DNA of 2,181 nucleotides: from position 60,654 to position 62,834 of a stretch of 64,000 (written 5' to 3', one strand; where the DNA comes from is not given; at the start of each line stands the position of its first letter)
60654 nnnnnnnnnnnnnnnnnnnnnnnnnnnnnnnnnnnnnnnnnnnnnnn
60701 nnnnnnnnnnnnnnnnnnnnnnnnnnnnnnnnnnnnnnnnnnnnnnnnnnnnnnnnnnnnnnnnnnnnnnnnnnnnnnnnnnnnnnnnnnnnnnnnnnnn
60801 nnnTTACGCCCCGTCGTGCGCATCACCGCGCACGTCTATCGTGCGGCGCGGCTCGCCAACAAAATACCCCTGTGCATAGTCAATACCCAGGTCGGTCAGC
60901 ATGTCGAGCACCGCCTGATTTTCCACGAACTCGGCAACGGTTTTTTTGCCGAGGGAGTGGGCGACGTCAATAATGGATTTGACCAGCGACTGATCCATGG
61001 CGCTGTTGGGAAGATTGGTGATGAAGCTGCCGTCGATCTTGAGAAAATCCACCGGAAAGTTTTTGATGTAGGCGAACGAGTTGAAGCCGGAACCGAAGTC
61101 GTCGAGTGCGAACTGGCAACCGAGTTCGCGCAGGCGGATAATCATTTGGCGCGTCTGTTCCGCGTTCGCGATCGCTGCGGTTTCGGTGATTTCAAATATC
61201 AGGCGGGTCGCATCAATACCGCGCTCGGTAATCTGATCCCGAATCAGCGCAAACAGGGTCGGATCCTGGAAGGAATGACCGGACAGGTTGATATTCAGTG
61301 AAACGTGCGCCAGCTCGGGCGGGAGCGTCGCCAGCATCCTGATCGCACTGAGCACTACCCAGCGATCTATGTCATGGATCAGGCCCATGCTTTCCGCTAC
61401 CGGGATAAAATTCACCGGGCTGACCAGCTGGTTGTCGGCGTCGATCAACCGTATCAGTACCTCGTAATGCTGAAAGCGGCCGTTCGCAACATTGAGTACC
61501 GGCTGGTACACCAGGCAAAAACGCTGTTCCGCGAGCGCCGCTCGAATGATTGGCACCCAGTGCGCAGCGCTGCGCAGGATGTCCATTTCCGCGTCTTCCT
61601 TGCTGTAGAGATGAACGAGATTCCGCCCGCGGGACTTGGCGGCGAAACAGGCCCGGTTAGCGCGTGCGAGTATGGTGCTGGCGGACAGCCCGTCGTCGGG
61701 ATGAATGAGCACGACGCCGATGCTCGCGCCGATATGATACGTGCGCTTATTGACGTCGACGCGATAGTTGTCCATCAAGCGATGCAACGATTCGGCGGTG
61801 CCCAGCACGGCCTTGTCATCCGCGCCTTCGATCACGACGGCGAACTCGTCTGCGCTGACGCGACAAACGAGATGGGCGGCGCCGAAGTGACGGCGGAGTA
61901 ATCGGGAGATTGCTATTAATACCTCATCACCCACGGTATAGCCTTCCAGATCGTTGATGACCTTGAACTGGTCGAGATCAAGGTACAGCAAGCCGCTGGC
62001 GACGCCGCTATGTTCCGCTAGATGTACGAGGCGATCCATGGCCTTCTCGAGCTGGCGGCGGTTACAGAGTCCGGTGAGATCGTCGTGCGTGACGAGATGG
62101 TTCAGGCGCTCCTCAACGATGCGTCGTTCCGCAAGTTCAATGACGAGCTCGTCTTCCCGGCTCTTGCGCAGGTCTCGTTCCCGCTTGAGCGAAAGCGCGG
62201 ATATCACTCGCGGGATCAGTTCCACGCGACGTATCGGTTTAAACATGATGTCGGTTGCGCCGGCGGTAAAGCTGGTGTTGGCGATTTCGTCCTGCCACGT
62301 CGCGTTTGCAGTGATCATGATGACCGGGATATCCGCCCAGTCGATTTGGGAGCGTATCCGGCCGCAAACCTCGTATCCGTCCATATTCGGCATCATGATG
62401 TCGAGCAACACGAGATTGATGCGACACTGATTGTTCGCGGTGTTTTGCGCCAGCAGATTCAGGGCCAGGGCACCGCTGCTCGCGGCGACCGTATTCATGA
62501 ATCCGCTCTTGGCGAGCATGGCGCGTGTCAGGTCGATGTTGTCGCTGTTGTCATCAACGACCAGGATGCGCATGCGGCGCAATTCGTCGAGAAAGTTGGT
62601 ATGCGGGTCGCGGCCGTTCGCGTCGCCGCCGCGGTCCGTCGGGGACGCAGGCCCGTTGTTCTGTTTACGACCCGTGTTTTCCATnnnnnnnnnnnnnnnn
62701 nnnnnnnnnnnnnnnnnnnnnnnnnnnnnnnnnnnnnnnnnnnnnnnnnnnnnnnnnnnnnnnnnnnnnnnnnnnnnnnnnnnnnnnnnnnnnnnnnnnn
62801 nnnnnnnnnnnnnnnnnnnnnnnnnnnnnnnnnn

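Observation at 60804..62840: c-di-GMP phosphodiesterase candidate (REC-SADEF-EAL) placed under an exact-consensus sigma-28 promoter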

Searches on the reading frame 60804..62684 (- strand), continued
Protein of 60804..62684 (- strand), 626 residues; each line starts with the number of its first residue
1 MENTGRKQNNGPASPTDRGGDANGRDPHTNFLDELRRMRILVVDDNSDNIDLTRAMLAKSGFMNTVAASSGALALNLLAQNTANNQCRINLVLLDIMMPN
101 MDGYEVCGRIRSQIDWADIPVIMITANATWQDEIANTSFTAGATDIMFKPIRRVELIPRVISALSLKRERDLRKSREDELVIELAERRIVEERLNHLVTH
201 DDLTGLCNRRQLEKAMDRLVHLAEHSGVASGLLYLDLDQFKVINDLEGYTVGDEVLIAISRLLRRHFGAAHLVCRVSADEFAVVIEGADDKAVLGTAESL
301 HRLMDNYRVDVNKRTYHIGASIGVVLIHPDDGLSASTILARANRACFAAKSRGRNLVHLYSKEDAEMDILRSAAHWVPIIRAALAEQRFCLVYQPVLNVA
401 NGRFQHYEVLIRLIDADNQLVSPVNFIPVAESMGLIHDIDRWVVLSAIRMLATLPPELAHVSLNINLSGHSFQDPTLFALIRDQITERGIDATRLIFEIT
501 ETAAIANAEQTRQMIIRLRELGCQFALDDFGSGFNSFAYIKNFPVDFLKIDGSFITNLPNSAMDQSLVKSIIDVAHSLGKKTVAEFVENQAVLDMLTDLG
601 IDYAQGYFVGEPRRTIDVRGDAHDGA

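Call 52: list_cluster_members(proteins=[P0008, P0011, P0041, P0044, P0052, P0071, P0081, P0103, P0107, P0117])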
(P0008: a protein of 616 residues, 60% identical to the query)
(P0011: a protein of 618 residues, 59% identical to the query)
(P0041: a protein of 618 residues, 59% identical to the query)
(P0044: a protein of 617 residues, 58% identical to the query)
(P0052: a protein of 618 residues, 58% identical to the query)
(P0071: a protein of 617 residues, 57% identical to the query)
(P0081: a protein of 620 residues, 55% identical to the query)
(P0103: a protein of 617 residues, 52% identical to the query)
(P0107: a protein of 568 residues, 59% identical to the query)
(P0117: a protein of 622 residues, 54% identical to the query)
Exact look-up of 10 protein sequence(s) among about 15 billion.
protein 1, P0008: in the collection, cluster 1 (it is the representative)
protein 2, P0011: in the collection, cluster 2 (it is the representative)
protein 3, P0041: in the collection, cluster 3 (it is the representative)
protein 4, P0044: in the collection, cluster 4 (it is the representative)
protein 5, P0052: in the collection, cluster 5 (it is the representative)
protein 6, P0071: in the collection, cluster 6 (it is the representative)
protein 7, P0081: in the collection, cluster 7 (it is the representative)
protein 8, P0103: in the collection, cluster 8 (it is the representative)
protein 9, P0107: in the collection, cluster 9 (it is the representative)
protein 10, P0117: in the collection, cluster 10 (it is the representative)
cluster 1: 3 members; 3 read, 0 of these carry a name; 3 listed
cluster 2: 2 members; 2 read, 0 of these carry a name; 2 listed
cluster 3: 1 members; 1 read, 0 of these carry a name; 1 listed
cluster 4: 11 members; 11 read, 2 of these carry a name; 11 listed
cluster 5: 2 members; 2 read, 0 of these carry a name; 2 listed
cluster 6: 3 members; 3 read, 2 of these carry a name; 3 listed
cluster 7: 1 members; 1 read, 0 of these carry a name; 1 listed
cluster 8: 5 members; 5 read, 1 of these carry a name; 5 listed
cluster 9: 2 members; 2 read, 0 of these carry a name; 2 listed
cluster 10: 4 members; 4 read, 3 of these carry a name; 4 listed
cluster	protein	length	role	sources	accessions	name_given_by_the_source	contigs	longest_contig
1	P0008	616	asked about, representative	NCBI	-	-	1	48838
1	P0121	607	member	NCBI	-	-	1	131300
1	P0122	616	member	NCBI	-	-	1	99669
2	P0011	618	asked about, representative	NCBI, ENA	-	-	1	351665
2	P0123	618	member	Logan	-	-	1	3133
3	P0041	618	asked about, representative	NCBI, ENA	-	-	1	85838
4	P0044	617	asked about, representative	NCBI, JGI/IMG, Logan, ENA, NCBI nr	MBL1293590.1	MAG: EAL domain-containing protein [Thiotrichales bacterium] | EAL domain-containing protein [Thiotrichales bacterium]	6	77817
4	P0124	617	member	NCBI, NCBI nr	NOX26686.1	MAG: EAL domain-containing protein [Gammaproteobacteria bacterium] | EAL domain-containing protein [Gammaproteobacteria bacterium]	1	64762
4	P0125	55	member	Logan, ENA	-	-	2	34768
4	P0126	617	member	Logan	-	-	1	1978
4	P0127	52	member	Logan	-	-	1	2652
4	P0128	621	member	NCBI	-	-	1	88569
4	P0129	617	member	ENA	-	-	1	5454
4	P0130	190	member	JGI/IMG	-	-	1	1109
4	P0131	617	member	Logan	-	-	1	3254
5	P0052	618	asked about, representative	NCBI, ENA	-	-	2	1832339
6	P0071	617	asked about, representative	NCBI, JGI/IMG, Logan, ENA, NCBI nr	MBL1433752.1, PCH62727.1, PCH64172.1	MAG: GGDEF-domain containing protein [Gammaproteobacteria bacterium] | EAL domain-containing protein [Gammaproteobacteria bacterium]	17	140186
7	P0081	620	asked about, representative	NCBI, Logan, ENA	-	-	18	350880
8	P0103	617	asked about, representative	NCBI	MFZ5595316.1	MAG: two-component system response regulator [Pseudomonadota bacterium]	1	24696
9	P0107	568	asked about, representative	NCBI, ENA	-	-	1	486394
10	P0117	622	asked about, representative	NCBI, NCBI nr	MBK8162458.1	MAG: EAL domain-containing protein [Gammaproteobacteria bacterium] | EAL domain-containing protein [Gammaproteobacteria bacterium]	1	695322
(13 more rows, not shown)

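Call 54: find_encoding_contigs(protein=P0052, flank=3500, max_places=1)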
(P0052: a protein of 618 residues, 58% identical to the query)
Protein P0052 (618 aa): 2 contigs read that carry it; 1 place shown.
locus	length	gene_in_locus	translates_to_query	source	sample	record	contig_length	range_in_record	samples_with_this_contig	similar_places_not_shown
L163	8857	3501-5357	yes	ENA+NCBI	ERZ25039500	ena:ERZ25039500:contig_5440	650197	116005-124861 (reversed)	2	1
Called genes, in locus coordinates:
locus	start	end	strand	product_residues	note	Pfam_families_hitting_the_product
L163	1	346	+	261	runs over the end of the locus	PF01875:Memo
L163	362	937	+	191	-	PF01871:AMMECR1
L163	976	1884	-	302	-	PF00805:Pentapeptide (weak), PF13576:Pentapeptide_3 (faint), PF13599:Pentapeptide_4 (weak), PF00805:Pentapeptide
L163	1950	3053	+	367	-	PF02120:Flg_hook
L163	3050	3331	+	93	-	PF01312:Bac_export_2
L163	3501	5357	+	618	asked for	PF00072:Response_reg, PF00990:GGDEF, PF00563:EAL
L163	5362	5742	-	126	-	PF10975:DUF2802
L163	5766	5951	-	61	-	-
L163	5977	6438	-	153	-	PF01584:CheW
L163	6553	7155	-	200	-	-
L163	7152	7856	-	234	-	PF13614:AAA_31, PF09140:MipZ (weak)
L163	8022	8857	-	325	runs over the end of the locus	PF13677:MotB_plug, PF00691:OmpA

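Call 55: find_encoding_contigs(protein=P0081, flank=3500, max_places=1)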
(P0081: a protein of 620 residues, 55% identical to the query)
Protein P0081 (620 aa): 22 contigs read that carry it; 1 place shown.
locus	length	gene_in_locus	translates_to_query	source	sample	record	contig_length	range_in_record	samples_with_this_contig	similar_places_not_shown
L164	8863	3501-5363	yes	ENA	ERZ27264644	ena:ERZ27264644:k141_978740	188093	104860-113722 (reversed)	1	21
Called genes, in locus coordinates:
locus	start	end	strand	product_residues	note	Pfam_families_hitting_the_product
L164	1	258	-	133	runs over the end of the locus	PF00072:Response_reg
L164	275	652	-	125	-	PF00072:Response_reg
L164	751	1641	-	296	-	PF13599:Pentapeptide_4 (weak), PF00805:Pentapeptide (weak), PF13576:Pentapeptide_3 (faint), PF13599:Pentapeptide_4, PF00805:Pentapeptide (weak)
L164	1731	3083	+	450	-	PF02120:Flg_hook (weak)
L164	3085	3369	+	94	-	PF01312:Bac_export_2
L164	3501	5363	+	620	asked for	PF00072:Response_reg, PF00990:GGDEF, PF00563:EAL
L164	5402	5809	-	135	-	PF10975:DUF2802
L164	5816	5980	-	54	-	-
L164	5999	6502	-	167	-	PF01584:CheW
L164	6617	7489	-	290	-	PF01584:CheW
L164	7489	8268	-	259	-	PF00142:Fer4_NifH (faint), PF01656:CbiA, PF02374:ArsA_ATPase (weak), PF06564:CBP_BcsQ, PF09140:MipZ (weak), PF10609:ParA, PF13614:AAA_31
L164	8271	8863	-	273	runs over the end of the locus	PF13677:MotB_plug, PF00691:OmpA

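Call 56: find_encoding_contigs(protein=P0117, flank=3500, max_places=1)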
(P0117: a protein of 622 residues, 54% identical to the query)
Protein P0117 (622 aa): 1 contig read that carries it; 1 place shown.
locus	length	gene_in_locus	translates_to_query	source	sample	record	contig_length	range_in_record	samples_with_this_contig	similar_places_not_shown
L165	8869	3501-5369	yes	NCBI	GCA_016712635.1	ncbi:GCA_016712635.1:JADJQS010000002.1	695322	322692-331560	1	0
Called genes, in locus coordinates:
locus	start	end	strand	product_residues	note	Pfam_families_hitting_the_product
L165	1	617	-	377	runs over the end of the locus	PF04055:Radical_SAM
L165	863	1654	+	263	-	PF01875:Memo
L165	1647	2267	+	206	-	PF01871:AMMECR1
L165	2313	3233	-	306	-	PF13599:Pentapeptide_4 (faint), PF00805:Pentapeptide (weak), PF13576:Pentapeptide_3 (faint), PF00805:Pentapeptide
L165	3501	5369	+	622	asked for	PF00072:Response_reg, PF00990:GGDEF, PF00563:EAL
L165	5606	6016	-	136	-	PF10975:DUF2802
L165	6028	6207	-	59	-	-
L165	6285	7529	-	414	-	PF13677:MotB_plug, PF00691:OmpA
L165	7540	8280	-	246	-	PF20560:MotA_N, PF01618:MotA_ExbB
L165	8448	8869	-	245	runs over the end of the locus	PF04542:Sigma70_r2, PF04539:Sigma70_r3, PF08281:Sigma70_r4_2, PF04545:Sigma70_r4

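Call 57: find_encoding_contigs(protein=P0113, flank=3500, max_places=1)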
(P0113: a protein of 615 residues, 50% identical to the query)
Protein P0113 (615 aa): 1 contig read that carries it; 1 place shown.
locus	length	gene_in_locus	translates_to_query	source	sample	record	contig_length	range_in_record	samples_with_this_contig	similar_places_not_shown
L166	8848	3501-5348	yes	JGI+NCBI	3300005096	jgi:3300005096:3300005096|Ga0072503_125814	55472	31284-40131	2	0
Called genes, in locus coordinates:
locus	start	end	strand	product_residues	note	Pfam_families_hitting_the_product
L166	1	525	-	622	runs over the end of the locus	PF00092:VWA (weak)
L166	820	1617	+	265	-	PF01875:Memo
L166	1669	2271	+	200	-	PF01871:AMMECR1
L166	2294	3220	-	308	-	PF00805:Pentapeptide, PF13576:Pentapeptide_3 (faint), PF00805:Pentapeptide, PF13599:Pentapeptide_4 (weak), PF00805:Pentapeptide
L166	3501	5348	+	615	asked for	PF00072:Response_reg, PF00990:GGDEF, PF00563:EAL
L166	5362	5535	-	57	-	-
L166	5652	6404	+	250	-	PF11845:Tll0287-like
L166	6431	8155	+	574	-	PF00672:HAMP (weak), PF00015:MCPsignal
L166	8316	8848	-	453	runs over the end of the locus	PF00120:Gln-synt_C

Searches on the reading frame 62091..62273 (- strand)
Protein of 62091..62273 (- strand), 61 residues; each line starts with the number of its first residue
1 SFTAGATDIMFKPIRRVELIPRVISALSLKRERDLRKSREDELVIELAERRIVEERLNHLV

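Call 16: find_related_loci(query=A2, collection=metagenome_contigs, flank=5000)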
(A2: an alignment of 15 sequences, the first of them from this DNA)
Query A2 (61 aa) in metagenome_contigs; peptide patterns used: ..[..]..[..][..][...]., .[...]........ (x = any residue, [..] = any of these).
600 stretches matched a pattern (row limit reached: there are more); 92 encode a relative of the query (tblastn E <= 1e-3); the best 80 are kept; 80 distinct loci.
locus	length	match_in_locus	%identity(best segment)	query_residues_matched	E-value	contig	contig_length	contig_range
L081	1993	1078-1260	79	1-61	1e-27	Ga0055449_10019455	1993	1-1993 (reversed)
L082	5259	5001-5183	79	1-61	1e-27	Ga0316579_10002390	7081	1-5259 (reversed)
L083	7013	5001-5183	80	1-61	7e-27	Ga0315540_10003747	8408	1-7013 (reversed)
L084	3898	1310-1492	80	1-61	7e-27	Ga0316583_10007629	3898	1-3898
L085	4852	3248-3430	79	1-61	1e-26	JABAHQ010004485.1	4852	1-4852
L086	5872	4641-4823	75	1-61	1e-26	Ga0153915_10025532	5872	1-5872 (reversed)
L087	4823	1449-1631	75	1-61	1e-26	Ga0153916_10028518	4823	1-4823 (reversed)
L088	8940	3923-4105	75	1-61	1e-26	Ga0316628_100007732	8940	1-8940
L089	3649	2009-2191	74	1-61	2e-26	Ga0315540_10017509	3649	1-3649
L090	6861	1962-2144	79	1-61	2e-26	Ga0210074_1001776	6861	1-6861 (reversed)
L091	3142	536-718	74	1-61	2e-26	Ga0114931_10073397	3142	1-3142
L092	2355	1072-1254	74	1-61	2e-26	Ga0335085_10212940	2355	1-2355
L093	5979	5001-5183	75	1-61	1e-24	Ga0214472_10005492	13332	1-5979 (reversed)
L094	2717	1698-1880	75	1-61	4e-24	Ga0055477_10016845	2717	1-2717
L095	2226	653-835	74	1-61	9e-24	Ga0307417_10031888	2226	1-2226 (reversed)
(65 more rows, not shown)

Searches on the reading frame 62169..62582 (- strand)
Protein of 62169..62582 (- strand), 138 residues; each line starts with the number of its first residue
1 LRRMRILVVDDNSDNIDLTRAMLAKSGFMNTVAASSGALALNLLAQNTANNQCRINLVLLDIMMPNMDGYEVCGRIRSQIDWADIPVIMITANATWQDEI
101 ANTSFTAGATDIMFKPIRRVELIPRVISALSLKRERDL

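Call 34: search_solved_structures(query=window:62169-62582:-, max_evalue=1e-8, show_alignments=2)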
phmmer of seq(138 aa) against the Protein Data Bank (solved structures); distinct sequences matched with E-value up to 1e-8: 96 (the best 60 are shown).
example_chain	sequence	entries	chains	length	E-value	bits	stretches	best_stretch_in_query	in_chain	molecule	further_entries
9g85_A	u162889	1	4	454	7.8e-17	64.6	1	4-131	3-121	Response regulator PleD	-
9g86_A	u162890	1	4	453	8.1e-17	64.5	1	5-131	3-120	Response regulator PleD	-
2wb4_A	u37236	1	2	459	8.1e-17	64.5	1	4-131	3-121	DIGUANYLATE CYCLASE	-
1w25_A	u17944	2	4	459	8.5e-17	64.5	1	5-131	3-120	STALKED-CELL DIFFERENTIATION CONTROLLING PROTEIN | RESPONSE REGULATOR PLED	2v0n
9dvt_R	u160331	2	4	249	2.1e-15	60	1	4-130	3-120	DNA-binding dual master transcriptional regulator RpaA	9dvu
3nhz_A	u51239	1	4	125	4.6e-14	55.6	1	3-130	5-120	Two component system transcriptional regulator mtrA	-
4ja2_A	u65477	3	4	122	1.5e-13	54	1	5-126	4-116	Response regulator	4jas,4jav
9ji3_J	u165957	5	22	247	1.8e-13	53.7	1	4-126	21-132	DNA-binding response regulator | Possible two component system response transcriptional positive regulator PhoP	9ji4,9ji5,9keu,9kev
3r0j_A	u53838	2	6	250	1.8e-13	53.7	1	4-126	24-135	POSSIBLE TWO COMPONENT SYSTEM RESPONSE TRANSCRIPTIONAL POSITIVE REGULATOR PHOP | Response regulator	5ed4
2gwr_A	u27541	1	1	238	2.2e-13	53.4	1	3-130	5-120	DNA-binding response regulator mtrA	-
2zwm_A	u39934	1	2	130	5.2e-13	52.2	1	5-130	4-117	Transcriptional regulatory protein yycF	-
3f6p_A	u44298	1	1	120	5.7e-13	52.1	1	5-129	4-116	Transcriptional regulatory protein yycF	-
6azr_B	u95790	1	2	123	6.4e-13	51.9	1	4-126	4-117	Chemotaxis regulator-transmits chemoreceptor signals to flagelllar motor components CheY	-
3dge_C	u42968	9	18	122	7.6e-13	51.7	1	5-126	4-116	Response regulator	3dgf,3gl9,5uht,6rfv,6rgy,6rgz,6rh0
1ab5_A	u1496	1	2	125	1.2e-12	51.1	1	4-122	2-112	CHEY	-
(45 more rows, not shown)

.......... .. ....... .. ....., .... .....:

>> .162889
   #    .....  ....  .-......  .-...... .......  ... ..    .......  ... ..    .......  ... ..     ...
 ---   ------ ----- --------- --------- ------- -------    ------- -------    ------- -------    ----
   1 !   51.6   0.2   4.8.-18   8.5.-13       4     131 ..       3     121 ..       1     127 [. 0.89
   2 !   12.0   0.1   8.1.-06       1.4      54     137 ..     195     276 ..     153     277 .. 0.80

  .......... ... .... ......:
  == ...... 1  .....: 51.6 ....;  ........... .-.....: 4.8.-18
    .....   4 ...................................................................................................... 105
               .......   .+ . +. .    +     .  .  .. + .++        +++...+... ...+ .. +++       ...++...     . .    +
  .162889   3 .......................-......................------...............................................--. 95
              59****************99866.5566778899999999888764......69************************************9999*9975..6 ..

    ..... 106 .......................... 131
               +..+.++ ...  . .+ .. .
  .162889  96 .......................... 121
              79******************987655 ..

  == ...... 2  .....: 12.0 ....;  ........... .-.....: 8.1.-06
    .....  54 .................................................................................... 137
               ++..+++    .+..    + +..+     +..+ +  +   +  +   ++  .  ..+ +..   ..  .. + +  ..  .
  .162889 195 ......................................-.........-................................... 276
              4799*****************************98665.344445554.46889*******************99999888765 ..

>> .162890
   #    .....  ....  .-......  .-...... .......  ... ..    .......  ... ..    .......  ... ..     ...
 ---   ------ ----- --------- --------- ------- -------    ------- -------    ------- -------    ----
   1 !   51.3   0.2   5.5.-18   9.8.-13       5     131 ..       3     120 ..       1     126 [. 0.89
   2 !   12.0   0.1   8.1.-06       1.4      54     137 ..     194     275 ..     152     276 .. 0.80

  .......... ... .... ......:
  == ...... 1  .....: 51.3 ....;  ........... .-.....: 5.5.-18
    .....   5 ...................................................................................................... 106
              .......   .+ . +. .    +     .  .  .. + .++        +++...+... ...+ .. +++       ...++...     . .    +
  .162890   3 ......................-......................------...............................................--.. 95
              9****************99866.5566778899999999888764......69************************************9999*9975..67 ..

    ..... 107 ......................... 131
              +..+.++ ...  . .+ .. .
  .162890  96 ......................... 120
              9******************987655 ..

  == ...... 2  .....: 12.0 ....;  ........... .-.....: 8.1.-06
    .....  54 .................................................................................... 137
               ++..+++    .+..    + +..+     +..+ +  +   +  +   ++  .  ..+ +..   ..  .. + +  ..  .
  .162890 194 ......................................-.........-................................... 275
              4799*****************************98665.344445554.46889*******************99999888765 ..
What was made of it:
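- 62208..62567 (-): Receiver (REC) domain, residues 40-159. The phospho-acceptor D95 codon is 62400-62402. The closest solved REC is PleD D1 (call 34).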
